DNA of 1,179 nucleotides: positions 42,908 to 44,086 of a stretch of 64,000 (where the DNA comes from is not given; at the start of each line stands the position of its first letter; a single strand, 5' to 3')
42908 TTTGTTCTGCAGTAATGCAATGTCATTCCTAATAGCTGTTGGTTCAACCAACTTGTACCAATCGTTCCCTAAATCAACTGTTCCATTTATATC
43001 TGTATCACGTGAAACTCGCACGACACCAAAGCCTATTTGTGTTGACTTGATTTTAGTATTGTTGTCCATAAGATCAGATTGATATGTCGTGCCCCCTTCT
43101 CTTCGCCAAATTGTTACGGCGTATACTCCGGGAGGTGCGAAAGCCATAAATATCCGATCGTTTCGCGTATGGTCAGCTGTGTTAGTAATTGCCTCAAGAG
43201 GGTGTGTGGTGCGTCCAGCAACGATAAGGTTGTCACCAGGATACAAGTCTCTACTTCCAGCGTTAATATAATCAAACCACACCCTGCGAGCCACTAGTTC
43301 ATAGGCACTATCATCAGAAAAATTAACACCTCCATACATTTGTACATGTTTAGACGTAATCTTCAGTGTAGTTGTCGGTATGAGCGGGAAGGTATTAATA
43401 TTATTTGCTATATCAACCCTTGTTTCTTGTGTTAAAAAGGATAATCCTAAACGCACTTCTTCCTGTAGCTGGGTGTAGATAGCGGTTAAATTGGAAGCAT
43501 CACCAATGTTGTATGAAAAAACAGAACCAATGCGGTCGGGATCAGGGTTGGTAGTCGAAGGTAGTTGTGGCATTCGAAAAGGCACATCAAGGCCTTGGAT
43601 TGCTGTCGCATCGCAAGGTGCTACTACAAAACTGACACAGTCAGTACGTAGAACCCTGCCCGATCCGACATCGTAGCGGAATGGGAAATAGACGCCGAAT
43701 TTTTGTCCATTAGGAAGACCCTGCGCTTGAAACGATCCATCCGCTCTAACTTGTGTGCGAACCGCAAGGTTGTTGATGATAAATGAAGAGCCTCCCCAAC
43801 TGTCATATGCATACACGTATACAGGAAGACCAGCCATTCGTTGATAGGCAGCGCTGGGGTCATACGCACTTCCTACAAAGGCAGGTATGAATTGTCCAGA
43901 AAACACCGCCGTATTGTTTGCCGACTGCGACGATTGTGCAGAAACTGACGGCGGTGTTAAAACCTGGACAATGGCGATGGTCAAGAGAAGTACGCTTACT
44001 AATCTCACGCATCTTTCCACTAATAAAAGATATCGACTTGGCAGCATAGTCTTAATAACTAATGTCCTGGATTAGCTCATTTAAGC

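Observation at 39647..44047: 1466-aa VirB6-like protein with an ~840 aa extracellular N-terminal domain and a Gly-rich C-terminal tail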

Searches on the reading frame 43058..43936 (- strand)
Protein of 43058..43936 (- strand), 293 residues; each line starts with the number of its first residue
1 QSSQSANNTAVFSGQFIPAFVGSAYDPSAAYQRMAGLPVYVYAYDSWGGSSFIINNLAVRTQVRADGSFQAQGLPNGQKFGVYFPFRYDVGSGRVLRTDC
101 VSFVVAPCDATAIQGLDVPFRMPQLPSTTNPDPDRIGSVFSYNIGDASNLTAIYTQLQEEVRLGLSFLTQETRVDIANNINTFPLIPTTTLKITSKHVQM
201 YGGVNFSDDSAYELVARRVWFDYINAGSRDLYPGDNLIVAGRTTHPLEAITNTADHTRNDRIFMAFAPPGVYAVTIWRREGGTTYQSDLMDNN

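Call 65: find_homologous_proteins(query=window:43058-43936:-, max_evalue=0.001)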
Query window:43058-43936:-: 737 candidates shared short words with the query, none scored E <= 0.001.
